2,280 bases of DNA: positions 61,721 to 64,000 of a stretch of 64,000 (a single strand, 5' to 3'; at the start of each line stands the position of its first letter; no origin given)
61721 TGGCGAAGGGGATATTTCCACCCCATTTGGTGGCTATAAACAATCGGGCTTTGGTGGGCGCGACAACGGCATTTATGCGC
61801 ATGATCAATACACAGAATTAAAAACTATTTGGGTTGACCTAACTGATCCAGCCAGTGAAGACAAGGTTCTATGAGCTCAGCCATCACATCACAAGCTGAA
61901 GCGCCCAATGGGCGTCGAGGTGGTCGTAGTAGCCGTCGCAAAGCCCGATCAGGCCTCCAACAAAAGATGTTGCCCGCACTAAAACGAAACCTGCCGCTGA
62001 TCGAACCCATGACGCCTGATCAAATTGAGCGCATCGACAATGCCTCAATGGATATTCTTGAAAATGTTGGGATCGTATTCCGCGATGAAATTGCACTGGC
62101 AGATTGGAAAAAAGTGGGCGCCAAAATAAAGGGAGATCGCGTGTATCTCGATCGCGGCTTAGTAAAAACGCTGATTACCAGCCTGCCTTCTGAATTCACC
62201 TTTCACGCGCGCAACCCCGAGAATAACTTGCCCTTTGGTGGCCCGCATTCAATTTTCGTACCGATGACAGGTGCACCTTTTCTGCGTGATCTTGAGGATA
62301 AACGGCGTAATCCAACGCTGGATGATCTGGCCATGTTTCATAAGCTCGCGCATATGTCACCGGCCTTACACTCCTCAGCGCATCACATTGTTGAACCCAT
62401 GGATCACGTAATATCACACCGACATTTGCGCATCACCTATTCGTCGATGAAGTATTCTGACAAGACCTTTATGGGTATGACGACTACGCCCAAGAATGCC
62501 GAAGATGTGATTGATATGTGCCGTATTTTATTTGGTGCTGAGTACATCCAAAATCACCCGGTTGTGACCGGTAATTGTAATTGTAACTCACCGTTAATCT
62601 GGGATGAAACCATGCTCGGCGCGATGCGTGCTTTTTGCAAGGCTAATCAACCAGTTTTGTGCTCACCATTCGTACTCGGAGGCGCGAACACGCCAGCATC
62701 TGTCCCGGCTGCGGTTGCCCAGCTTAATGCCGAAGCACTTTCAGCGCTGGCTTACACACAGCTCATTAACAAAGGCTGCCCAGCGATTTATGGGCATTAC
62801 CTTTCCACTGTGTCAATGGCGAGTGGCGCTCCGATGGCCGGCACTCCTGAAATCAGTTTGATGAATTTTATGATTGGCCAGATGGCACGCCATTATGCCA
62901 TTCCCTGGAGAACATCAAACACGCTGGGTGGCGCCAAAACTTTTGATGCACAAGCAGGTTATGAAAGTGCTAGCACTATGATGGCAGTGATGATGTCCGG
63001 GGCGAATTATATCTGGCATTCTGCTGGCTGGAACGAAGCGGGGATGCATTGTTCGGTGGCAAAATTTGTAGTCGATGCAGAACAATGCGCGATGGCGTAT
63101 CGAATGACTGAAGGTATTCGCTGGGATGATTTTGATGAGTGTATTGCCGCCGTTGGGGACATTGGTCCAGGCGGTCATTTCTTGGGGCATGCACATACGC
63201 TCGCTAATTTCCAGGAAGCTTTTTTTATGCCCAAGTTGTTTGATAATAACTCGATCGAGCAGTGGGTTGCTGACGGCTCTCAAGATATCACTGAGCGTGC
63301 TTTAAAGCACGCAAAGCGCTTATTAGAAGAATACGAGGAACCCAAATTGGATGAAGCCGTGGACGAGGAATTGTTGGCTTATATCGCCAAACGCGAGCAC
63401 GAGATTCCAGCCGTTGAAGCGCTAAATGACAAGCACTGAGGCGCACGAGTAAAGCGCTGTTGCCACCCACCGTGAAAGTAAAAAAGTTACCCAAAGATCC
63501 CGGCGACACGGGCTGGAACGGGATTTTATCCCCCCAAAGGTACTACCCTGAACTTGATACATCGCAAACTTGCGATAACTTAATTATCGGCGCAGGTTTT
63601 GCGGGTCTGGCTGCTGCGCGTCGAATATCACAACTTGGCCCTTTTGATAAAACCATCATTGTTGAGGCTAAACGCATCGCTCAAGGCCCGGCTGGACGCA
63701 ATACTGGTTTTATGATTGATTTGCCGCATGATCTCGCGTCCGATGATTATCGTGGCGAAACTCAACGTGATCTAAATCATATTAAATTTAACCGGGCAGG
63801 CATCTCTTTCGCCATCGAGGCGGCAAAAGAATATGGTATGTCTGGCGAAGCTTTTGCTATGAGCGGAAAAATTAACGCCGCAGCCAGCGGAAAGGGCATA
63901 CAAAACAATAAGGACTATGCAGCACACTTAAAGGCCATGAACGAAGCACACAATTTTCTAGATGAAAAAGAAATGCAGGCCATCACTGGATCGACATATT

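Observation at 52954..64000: Non-pyrrolysine MttB-family methyltransferase embedded in a hydroxyproline-catabolism-like cluster with a Tat-exported binding protein ABC importer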

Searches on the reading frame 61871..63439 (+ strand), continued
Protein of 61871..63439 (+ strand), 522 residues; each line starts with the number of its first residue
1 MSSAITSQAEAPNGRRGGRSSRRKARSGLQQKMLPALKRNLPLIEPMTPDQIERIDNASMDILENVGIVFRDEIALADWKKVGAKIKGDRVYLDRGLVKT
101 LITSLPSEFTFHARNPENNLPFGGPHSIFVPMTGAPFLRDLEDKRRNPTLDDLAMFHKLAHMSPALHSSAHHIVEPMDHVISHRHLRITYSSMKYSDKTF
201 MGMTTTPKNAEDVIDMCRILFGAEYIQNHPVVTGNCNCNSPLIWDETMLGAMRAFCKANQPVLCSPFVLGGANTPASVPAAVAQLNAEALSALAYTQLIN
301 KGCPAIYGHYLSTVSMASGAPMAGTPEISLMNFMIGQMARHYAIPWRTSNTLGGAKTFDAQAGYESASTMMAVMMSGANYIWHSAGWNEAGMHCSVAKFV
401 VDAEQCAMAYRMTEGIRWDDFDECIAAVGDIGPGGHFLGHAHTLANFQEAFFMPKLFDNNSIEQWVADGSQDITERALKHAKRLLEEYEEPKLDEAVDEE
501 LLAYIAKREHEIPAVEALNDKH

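Call 63: search_protein_families(library=pfam, proteins=[L045:8341-9516:-, L045:3046-4254:-, L045:6037-7236:-, L045:1526-3049:-, L043:1319-2644:-, L045:7361-8353:-, L042:7546-8787:+, L042:8792-9877:+, L046:11562-13592:+, L068:9216-9977:+], max_evalue=0.00001)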
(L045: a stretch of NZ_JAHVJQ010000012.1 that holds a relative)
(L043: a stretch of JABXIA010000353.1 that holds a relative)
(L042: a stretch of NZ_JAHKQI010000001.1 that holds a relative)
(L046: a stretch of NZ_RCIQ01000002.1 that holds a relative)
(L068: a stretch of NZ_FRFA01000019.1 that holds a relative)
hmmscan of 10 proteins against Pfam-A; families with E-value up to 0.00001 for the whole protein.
L045:8341-9516:- (391 aa): 8 families
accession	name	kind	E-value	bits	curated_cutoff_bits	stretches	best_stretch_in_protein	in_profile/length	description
PF13614.12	AAA_31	-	1.4e-35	123.3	27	1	112-286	2-165/177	AAA domain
PF01656.29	CbiA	-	1.1e-21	77.6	25.4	1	115-353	2-124/125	CobQ/CobB/MinD/ParA nucleotide binding domain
PF09140.17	MipZ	-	6e-11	42.6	20.7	1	114-162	3-52/262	ATPase MipZ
PF02374.21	ArsA_ATPase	-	2.1e-08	34.2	24.3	1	117-252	6-138/305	Anion-transporting ATPase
PF00376.29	MerR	-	3.8e-07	30.2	28.2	1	44-79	3-38/38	MerR family regulatory protein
PF06564.18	CBP_BcsQ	-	7.2e-07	29.4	21.3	1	114-272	4-149/234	Cellulose biosynthesis protein BcsQ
PF10609.15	ParA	-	3.5e-06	27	27.1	0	116-158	8-51/246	NUBPL iron-transfer P-loop NTPase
PF12728.13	HTH_17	-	5e-06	27.1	27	0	41-87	2-46/51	Helix-turn-helix domain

L045:3046-4254:- (402 aa): 2 families
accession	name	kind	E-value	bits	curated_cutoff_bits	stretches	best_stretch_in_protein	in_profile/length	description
PF07969.17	Amidohydro_3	-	4.4e-25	89.5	29.7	2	220-378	260-446/472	Amidohydrolase family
PF01979.26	Amidohydro_1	-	4.1e-19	69.4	25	1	62-380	1-321/345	Amidohydrolase family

L045:6037-7236:- (399 aa): 2 families
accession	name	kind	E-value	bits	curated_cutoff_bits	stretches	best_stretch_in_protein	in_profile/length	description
PF03428.19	RP-C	-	6.2e-41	140.5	24.4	1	38-189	21-171/175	Replication protein C N-terminal domain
PF11800.13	RP-C_C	-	2e-30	105.5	32.6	1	292-390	2-101/102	Replication protein C C-terminal region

L045:1526-3049:- (507 aa): 1 family
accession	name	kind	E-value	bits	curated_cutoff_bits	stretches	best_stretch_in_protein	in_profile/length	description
PF00221.24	Lyase_aromatic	-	3.2e-180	600.2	27.3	1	10-469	2-465/466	Aromatic amino acid lyase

L043:1319-2644:- (441 aa): 2 families
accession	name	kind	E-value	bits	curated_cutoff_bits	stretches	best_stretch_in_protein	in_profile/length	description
PF07690.21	MFS_1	-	1e-26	94.1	33.4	2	13-231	1-224/347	Major Facilitator Superfamily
PF05977.19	MFS_3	-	3.1e-14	52.7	27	1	3-299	5-304/524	Transmembrane secretion effector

L045:7361-8353:- (330 aa): 2 families
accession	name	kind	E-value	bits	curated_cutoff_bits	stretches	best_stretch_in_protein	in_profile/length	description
PF07506.17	RepB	-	1.4e-14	55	30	1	144-285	2-147/185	RepB plasmid partitioning protein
PF02195.25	ParB_N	-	2.8e-08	34.1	26.3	1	50-136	3-88/95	ParB N-terminal domain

L042:7546-8787:+ (413 aa): 2 families
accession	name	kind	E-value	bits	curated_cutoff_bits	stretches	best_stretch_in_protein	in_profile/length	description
PF00848.25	Ring_hydroxyl_A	-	1.4e-30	107.2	24.9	1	183-399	10-206/208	Ring hydroxylating alpha subunit (catalytic domain)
PF00355.32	Rieske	-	2.3e-16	59.9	20.3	1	43-125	2-82/88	Rieske [2Fe-2S] domain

L042:8792-9877:+ (361 aa): 3 families
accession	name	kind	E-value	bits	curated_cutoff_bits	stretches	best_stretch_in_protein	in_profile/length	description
PF00111.32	Fer2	-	1.5e-15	57.3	21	1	282-353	4-76/77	2Fe-2S iron-sulfur cluster binding domain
PF00175.26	NAD_binding_1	-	6.5e-14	52.9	22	1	129-235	1-108/109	Oxidoreductase NAD-binding domain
PF00970.30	FAD_binding_6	-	4e-11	43.6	21.1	1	32-117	12-97/99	Oxidoreductase FAD-binding domain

L046:11562-13592:+ (676 aa): 6 families
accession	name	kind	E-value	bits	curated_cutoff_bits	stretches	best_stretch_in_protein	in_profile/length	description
PF00724.26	Oxidored_FMN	-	7.4e-54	183.7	27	1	5-338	2-340/342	NADH:flavin oxidoreductase / NADH oxidase family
PF07992.20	Pyr_redox_2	-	7e-21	75.3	26.1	2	386-616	2-246/291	Pyridine nucleotide-disulphide oxidoreductase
PF00070.33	Pyr_redox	-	9.3e-11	42.5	22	0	386-420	1-35/82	Pyridine nucleotide-disulphide oxidoreductase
PF03486.20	HI0933_like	-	4.3e-07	30.1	50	1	386-431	2-47/244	HI0933-like protein Rossmann domain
PF12831.13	FAD_oxidored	-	9.2e-07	28.9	27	1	387-423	2-38/416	FAD dependent oxidoreductase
PF13450.12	NAD_binding_8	-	9.6e-06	26.2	21.9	0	389-422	1-34/68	NAD(P)-binding Rossmann-like domain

L068:9216-9977:+ (253 aa): 2 families
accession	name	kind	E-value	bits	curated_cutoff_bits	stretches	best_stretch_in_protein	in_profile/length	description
PF03807.23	F420_oxidored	-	2.7e-17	63.6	21.6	1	3-91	1-94/94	NADP oxidoreductase coenzyme F420-dependent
PF03446.21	NAD_binding_2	-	2.3e-09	37.9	21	1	3-67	1-65/161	NAD binding domain of 6-phosphogluconate dehydrogenase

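Call 66: list_cluster_members(proteins=[P0001])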
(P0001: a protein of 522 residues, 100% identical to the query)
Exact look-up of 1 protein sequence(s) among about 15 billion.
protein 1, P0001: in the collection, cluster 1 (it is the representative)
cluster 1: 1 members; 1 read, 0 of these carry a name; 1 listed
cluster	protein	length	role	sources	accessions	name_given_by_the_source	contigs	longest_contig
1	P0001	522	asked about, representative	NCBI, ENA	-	-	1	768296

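Call 86: search_solved_structures(query=L085:15528-16634:+, max_evalue=1e-100, show_alignments=1)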
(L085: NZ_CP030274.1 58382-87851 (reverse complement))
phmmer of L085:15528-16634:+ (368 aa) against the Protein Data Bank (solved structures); distinct sequences matched with E-value up to 1e-100: 3.
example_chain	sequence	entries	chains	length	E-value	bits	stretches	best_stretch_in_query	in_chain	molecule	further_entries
4e8g_A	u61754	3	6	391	3.3e-201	671.5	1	1-367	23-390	Mandelate racemase/muconate lactonizing enzyme, N-terminal domain protein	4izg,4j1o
2pmq_A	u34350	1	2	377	9.5e-157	525.2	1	1-366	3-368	Mandelate racemase/muconate lactonizing enzyme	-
4h2h_A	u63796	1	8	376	1.1e-156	525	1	1-365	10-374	Mandelate racemase/muconate lactonizing enzyme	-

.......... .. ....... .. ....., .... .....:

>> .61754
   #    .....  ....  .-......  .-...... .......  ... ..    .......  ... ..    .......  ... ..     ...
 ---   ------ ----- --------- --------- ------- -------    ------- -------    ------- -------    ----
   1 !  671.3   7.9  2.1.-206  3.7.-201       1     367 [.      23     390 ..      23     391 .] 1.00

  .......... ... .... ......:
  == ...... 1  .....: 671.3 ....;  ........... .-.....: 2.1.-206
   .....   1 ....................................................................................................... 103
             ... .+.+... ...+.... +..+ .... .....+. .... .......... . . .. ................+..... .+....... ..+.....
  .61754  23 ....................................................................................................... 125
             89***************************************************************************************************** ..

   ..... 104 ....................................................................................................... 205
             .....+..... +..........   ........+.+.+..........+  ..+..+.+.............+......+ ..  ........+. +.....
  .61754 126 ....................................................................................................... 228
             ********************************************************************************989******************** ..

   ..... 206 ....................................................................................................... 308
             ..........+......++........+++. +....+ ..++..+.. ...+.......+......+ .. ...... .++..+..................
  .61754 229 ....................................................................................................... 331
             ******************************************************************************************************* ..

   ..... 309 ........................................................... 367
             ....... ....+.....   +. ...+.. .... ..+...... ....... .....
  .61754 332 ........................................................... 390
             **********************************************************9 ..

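Call 93: search_dna_similar(query=window:61871-63439:+, collection=plasmids, mode=protein, max_rows=60, rows=spread)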
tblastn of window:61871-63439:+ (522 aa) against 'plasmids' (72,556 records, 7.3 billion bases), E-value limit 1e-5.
Records with a match: 197; places in all: 253; records where one place covers at least 80% of the query: 148.
Best place of each record, by identity: 60-80% 35; <60% 162.
By first word of the organism name: Sinorhizobium 121; Leisingera 18; Mesorhizobium 10; Cereibacter 9; Ruegeria 5; Rhizobium 4; Paracoccus 4; Shinella 3; Phaeobacter 2; Alisedimentitalea 2; and 16 more.
By predicted mobility (MOB-suite, as given by PLSDB): conjugative 75; non-mobilizable 72; mobilizable 50.
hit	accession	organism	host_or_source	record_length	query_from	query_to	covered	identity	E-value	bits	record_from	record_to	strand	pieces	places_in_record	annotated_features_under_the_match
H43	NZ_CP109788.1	Leisingera thetidis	-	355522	2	522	100%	76.4%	0e+0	835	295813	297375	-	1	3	trimethylamine methyltransferase family protein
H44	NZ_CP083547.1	Leisingera sp. M658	-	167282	2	522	100%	76.0%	0e+0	831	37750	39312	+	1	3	trimethylamine methyltransferase family protein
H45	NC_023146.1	Leisingera methylohalidivorans DSM 14336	Seawater collected from a tide pool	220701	2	519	99%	76.3%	0e+0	828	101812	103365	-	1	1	trimethylamine methyltransferase family protein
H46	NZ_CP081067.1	Leisingera caerulea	-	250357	33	522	94%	78.4%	0e+0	827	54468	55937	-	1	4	trimethylamine methyltransferase family protein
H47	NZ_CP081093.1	Leisingera caerulea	-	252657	33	522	94%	78.0%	0e+0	822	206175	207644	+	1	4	trimethylamine methyltransferase family protein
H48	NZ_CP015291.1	Cereibacter sphaeroides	Cereibacter sphaeroides 2.4.1,single ...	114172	33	522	94%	76.5%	0e+0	800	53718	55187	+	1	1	trimethylamine methyltransferase family protein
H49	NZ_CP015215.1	Cereibacter sphaeroides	Cereibacter sphaeroides 2.4.1,single ...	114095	33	522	94%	76.5%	0e+0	800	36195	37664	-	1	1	trimethylamine methyltransferase family protein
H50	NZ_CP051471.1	Cereibacter sphaeroides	cell culture,laboratory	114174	33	522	94%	76.5%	0e+0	800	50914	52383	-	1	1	trimethylamine methyltransferase family protein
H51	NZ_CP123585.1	Alisedimentitalea scapharcae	Anadara broughtonii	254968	32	522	94%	76.0%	0e+0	808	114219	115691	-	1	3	trimethylamine methyltransferase family protein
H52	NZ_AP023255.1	Mesorhizobium sp. 131-3-5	Lotus japonicus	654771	32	522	94%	74.5%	0e+0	799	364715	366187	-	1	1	trimethylamine methyltransferase family protein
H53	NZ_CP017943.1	Phyllobacterium zundukense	Oxytropis triphylla,cell culture,root ...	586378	32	522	94%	74.3%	0e+0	803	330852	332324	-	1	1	trimethylamine methyltransferase family protein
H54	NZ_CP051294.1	Mesorhizobium sp. NZP2077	cell culture,Lotus corniculatus nodule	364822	34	512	92%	47.4%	3e-154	494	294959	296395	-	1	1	trimethylamine methyltransferase family protein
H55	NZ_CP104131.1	Sinorhizobium sp. K101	Phaseolus vulgaris,cell ...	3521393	34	513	92%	43.2%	7e-138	447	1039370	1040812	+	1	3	none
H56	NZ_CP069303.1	Shinella sp. PSBB067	monoisolate,Minnesota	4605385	34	513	92%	42.8%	5e-136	442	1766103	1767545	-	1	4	none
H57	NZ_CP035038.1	Sinorhizobium fredii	single cell,soil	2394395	34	513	92%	42.4%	7e-127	415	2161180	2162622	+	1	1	none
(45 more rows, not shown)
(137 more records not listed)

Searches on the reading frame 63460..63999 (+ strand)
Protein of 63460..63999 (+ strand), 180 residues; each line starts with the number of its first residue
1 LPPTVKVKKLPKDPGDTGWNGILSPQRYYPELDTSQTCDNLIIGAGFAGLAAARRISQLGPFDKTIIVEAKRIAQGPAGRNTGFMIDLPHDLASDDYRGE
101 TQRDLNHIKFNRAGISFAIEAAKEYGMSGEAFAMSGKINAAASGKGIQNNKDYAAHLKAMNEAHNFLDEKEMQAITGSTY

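Call 6: search_protein_families(library=pfam, proteins=[window:63460-63999:+])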
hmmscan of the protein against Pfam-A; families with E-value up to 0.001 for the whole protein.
window:63460-63999:+ (180 aa): 3 families
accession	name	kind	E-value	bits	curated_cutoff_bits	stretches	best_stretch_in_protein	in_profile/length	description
PF01266.30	DAO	-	6.3e-11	42.8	27.9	1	41-175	3-127/353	FAD dependent oxidoreductase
PF01946.23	Thi4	-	0.00015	21.5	26.2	1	26-76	6-54/235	Thi4 family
PF00890.30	FAD_binding_2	-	0.00061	19.5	20.4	0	39-73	1-33/414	FAD binding domain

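Call 7: search_protein_families(library=ncbifam, proteins=[window:63460-63999:+])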
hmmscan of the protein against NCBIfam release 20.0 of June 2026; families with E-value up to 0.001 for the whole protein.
window:63460-63999:+ (180 aa): 5 families
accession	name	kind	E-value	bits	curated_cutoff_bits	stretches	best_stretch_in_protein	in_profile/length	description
NF050086.1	pipecolate_AmaA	exception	2.5e-09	36.3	600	1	19-178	7-164/425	L-pipecolate oxidase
TIGR03329.1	Phn_aa_oxid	hypoth_equivalog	1.7e-06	27.1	632.8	1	29-91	16-78/460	putative aminophosphonate oxidoreductase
NF002480.1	PRK01747.1-1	equivalog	1.4e-05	23.7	540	1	34-177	245-377/645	bifunctional tRNA (5-methylaminomethyl-2-thiouridine)(34)-methyltransferase MnmC2/FAD-dependent 5-carboxymethylaminomethyl-2-thiouridine(34)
TIGR03197.1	MnmC_Cterm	equivalog_domain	0.00021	20.5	174.2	1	41-177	3-129/400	FAD-dependent 5-carboxymethylaminomethyl-2-thiouridine(34) oxidoreductase MnmC1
TIGR01372.1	soxA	subfamily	0.00031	18.6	1164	1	35-81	166-210/996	sarcosine oxidase subunit alpha family protein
